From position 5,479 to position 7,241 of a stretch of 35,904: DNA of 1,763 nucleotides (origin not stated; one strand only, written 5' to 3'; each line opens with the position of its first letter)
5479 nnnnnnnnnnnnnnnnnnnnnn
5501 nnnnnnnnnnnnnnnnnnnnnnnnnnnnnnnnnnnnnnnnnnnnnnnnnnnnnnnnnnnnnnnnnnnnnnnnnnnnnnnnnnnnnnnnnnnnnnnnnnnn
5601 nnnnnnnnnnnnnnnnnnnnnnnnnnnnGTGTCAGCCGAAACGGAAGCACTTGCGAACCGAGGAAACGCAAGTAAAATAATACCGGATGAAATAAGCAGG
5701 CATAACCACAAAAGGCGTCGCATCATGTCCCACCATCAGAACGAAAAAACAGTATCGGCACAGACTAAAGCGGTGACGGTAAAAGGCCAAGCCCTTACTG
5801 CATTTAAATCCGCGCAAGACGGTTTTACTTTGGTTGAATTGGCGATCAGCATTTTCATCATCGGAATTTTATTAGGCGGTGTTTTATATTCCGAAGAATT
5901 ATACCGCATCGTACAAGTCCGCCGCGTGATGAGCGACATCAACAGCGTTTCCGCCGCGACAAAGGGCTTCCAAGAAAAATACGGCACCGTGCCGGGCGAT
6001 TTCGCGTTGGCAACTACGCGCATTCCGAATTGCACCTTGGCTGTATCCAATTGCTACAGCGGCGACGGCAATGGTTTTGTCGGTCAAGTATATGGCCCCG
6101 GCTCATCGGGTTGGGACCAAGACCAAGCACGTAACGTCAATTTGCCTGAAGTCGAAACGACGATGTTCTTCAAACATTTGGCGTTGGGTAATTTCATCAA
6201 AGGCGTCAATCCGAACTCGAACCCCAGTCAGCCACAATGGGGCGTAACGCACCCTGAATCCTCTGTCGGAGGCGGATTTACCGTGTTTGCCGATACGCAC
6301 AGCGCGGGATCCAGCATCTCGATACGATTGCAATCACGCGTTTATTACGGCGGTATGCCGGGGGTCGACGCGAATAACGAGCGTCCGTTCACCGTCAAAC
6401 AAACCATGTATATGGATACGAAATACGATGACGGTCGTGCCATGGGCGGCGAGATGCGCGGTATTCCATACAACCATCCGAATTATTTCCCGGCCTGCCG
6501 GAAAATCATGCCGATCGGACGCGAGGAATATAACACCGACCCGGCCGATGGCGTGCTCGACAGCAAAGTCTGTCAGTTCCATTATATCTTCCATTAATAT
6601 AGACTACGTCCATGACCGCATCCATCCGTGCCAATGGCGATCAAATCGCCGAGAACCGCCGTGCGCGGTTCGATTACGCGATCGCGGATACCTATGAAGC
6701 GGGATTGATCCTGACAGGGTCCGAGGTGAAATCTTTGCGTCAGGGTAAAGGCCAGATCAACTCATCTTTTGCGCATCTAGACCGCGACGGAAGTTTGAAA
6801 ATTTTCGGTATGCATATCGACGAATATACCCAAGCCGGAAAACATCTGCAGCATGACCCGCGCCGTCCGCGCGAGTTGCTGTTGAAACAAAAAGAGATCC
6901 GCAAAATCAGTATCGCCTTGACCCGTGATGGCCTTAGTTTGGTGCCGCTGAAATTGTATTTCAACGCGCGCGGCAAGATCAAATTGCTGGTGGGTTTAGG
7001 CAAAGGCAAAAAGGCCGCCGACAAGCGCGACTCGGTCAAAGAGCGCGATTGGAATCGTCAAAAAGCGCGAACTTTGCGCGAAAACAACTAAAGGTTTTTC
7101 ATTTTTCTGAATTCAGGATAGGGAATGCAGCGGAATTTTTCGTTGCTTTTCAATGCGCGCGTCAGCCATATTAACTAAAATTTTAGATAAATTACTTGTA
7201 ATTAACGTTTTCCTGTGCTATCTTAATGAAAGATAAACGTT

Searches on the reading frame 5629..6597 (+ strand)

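Call 15: search_protein_families(library=pfam, proteins=[window:5629-6597:+], max_evalue=0.001)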
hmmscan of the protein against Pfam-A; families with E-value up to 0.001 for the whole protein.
window:5629-6597:+ (322 aa): 1 family
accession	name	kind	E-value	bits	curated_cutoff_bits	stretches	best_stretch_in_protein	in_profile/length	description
PF07963.17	N_methyl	-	3.7e-07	29.9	21.2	1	61-86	2-27/27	Prokaryotic N-terminal methylation motif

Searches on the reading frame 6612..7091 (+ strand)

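Call 15: search_protein_families(library=pfam, proteins=[window:6612-7091:+], max_evalue=0.001)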
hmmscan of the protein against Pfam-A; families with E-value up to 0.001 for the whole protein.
window:6612-7091:+ (159 aa): 1 family
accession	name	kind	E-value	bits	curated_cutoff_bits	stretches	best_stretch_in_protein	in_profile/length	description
PF01668.23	SmpB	-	6.4e-51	172.5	27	1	12-156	1-142/143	SmpB protein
